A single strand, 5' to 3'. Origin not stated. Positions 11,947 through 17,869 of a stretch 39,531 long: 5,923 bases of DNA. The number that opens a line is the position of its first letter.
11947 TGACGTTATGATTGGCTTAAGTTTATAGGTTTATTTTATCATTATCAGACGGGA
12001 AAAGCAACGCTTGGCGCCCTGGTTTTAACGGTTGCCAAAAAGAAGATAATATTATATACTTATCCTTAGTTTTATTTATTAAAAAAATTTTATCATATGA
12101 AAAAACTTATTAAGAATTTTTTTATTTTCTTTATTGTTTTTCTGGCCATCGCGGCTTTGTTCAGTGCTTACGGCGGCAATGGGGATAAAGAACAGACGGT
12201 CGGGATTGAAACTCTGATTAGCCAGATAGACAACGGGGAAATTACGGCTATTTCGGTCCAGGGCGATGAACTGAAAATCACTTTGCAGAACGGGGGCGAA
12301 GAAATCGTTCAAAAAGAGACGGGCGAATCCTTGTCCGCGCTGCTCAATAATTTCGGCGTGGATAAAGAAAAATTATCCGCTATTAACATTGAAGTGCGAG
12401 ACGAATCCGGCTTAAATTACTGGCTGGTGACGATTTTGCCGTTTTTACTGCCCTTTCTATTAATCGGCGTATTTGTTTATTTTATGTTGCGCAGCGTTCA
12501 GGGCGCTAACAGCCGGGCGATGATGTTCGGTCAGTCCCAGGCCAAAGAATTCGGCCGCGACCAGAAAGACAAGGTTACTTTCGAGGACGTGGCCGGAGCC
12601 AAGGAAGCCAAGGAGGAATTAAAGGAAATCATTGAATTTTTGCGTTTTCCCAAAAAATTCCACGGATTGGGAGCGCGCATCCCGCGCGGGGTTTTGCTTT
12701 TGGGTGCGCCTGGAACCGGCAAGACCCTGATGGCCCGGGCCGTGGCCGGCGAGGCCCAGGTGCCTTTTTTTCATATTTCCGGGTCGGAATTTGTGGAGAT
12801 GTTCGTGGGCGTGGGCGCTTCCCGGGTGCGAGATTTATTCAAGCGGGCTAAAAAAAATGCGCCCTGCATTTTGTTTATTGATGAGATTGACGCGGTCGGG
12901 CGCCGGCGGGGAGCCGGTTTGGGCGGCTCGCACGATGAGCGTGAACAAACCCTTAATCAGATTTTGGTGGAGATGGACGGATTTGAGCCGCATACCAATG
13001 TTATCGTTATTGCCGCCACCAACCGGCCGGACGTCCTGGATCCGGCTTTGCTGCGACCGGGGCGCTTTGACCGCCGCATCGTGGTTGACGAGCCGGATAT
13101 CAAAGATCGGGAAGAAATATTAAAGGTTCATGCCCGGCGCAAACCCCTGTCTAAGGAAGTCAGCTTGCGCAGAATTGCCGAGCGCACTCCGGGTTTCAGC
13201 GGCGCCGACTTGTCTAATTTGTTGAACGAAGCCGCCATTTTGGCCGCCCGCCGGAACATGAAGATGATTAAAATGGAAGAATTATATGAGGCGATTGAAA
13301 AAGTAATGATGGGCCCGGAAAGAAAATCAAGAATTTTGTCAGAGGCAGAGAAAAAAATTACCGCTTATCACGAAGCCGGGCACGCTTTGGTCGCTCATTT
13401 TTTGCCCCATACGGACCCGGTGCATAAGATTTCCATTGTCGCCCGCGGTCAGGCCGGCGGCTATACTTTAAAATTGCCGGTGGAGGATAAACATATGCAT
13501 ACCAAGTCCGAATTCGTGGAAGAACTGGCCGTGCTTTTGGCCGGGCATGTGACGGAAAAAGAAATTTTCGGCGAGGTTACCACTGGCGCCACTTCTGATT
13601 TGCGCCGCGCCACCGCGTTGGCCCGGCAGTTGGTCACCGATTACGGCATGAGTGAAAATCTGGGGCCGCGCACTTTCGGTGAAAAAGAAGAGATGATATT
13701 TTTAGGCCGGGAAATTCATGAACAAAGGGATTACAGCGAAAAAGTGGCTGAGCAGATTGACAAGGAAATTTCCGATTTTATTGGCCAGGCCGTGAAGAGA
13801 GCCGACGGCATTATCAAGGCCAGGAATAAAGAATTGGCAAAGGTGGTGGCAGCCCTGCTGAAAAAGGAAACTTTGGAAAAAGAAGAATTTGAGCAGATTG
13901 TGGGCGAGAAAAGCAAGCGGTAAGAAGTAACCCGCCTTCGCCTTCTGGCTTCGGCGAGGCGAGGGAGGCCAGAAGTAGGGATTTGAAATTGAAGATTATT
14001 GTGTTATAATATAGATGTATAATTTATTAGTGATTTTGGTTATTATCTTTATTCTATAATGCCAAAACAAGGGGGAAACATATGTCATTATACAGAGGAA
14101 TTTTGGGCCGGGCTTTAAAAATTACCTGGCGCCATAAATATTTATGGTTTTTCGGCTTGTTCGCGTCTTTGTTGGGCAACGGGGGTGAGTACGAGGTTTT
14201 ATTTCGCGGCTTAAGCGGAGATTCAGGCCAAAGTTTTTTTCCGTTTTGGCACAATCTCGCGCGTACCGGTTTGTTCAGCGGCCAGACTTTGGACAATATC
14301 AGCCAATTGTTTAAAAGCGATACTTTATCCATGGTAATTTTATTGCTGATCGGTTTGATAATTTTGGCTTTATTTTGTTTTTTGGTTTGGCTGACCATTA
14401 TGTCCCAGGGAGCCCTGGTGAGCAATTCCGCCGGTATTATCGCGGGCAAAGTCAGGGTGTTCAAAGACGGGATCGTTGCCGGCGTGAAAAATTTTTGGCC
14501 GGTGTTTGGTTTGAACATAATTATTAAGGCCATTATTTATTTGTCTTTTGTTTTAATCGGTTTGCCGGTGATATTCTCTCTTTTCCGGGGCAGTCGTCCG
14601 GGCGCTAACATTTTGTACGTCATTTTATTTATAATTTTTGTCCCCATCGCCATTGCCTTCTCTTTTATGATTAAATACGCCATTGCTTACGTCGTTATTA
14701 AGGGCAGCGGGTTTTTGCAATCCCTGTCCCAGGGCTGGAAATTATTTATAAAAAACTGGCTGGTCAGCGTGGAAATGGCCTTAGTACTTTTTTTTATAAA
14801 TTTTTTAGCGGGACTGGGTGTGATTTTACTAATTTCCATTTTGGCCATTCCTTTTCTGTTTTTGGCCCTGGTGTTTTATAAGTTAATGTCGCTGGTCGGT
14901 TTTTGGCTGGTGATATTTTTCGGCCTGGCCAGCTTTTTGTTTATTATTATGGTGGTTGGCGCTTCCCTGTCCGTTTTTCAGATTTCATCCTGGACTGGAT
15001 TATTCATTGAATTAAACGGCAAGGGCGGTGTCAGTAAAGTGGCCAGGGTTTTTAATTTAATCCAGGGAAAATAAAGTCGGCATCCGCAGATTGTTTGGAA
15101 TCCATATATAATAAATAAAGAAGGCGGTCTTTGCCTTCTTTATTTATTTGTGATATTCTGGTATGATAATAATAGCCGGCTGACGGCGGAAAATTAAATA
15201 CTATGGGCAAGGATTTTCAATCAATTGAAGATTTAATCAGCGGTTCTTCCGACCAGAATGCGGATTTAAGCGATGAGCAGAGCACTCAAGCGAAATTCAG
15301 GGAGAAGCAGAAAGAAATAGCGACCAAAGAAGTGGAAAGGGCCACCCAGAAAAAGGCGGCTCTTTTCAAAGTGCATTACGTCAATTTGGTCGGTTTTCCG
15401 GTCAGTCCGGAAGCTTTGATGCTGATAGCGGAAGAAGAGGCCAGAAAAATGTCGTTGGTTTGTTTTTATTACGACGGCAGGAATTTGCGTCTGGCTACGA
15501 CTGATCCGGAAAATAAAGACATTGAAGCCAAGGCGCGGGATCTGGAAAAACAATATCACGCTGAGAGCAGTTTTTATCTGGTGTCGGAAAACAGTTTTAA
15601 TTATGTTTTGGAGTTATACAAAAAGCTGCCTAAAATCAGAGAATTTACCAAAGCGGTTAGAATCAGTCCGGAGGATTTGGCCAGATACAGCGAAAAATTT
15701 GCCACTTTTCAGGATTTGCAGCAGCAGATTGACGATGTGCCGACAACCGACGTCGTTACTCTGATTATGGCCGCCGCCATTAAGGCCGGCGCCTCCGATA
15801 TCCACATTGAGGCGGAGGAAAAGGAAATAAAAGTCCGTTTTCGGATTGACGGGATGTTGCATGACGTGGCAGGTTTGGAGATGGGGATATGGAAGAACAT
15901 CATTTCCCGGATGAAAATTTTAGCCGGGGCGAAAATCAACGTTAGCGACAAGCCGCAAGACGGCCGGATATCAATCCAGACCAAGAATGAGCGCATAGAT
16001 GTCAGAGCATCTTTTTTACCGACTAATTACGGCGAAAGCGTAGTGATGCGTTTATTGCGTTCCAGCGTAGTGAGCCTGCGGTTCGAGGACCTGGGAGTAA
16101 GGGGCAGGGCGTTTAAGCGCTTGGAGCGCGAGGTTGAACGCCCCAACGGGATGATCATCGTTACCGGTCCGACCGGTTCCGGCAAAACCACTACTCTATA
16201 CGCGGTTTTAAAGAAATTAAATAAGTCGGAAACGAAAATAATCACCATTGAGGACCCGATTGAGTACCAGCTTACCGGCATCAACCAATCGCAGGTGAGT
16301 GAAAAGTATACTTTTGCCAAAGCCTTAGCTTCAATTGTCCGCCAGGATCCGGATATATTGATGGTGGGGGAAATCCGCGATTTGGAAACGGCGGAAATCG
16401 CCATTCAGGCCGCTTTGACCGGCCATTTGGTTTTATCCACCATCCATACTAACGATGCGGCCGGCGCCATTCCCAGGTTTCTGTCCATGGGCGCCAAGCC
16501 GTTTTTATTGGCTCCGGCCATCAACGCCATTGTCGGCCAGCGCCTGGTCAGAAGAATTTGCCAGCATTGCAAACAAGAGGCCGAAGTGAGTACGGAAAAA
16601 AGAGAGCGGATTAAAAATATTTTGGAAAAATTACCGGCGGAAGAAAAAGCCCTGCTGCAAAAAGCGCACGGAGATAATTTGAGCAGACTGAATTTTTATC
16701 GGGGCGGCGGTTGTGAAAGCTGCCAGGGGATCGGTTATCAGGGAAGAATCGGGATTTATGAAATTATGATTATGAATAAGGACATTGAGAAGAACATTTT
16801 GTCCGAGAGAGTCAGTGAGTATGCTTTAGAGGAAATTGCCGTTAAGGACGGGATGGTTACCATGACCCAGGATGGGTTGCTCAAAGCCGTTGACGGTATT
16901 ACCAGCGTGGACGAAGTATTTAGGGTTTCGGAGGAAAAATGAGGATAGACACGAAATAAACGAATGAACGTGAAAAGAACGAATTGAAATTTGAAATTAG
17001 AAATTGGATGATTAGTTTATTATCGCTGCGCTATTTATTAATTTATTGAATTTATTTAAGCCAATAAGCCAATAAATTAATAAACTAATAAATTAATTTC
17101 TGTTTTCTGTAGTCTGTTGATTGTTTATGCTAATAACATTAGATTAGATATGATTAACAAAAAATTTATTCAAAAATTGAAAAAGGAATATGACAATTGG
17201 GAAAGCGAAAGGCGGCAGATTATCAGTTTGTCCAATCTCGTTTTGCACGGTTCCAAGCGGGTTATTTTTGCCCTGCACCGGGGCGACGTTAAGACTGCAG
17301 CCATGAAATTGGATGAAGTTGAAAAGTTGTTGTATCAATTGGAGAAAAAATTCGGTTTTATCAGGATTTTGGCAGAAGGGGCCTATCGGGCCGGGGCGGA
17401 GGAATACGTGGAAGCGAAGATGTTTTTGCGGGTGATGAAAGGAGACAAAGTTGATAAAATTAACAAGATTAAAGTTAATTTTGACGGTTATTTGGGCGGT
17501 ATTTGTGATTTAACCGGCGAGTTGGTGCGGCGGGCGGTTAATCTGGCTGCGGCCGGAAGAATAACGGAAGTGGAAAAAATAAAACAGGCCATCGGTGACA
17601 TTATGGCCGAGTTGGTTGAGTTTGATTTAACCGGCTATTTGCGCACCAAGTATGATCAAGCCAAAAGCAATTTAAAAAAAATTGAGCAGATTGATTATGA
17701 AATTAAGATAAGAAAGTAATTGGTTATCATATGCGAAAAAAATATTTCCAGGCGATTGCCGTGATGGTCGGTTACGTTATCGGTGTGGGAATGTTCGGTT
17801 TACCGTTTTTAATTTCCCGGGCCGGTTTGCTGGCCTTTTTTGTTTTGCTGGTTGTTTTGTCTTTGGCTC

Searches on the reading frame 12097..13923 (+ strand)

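Call 99: search_protein_families(library=pfam, proteins=[window:12097-13923:+], max_evalue=0.00001)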
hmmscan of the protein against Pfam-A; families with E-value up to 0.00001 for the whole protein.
window:12097-13923:+ (608 aa): 5 families
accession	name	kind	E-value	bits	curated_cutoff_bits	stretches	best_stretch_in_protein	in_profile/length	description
PF01434.24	Peptidase_M41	-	8.7e-66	221.9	29.9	1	412-601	1-191/191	Peptidase family M41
PF00004.35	AAA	-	5.8e-47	159.9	21.2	1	199-331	1-130/131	ATPase family associated with various cellular activities (AAA)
PF17862.7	AAA_lid_3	-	6.6e-16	58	27.2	1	355-396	2-43/45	AAA+ lid domain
PF07728.20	AAA_5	-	1.3e-06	28.9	22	0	198-320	1-137/139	AAA domain (dynein-related subfamily)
PF06480.20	FtsH_ext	-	2.7e-06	28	25.5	1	9-76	2-76/103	FtsH Extracellular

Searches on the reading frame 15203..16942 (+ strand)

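Call 99: search_protein_families(library=pfam, proteins=[window:15203-16942:+], max_evalue=0.00001)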
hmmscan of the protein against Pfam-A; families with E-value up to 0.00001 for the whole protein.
window:15203-16942:+ (579 aa): 2 families
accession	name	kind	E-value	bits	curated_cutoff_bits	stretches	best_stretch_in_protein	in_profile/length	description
PF00437.27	T2SSE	-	9.1e-122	406.7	24.9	1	176-574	3-370/370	Type II/IV secretion system protein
PF25199.1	nSTAND_NTPase5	-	2.9e-06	27.6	34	1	300-358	25-85/145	Novel STAND NTPase 5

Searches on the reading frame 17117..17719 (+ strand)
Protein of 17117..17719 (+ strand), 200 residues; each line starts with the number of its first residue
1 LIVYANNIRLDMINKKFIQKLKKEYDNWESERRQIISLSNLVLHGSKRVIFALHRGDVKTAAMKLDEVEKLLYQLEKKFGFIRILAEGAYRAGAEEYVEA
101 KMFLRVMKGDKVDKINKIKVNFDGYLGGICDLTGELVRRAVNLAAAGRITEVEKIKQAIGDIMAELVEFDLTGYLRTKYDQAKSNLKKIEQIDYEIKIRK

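Call 100: search_protein_families(library=pfam, proteins=[window:17117-17719:+], max_evalue=0.00001)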
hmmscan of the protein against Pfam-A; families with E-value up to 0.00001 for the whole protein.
window:17117-17719:+ (200 aa): 1 family
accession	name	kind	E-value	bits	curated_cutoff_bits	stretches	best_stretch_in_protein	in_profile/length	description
PF01997.21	Translin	-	1.9e-21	77.4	25.9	1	31-200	2-205/205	Translin family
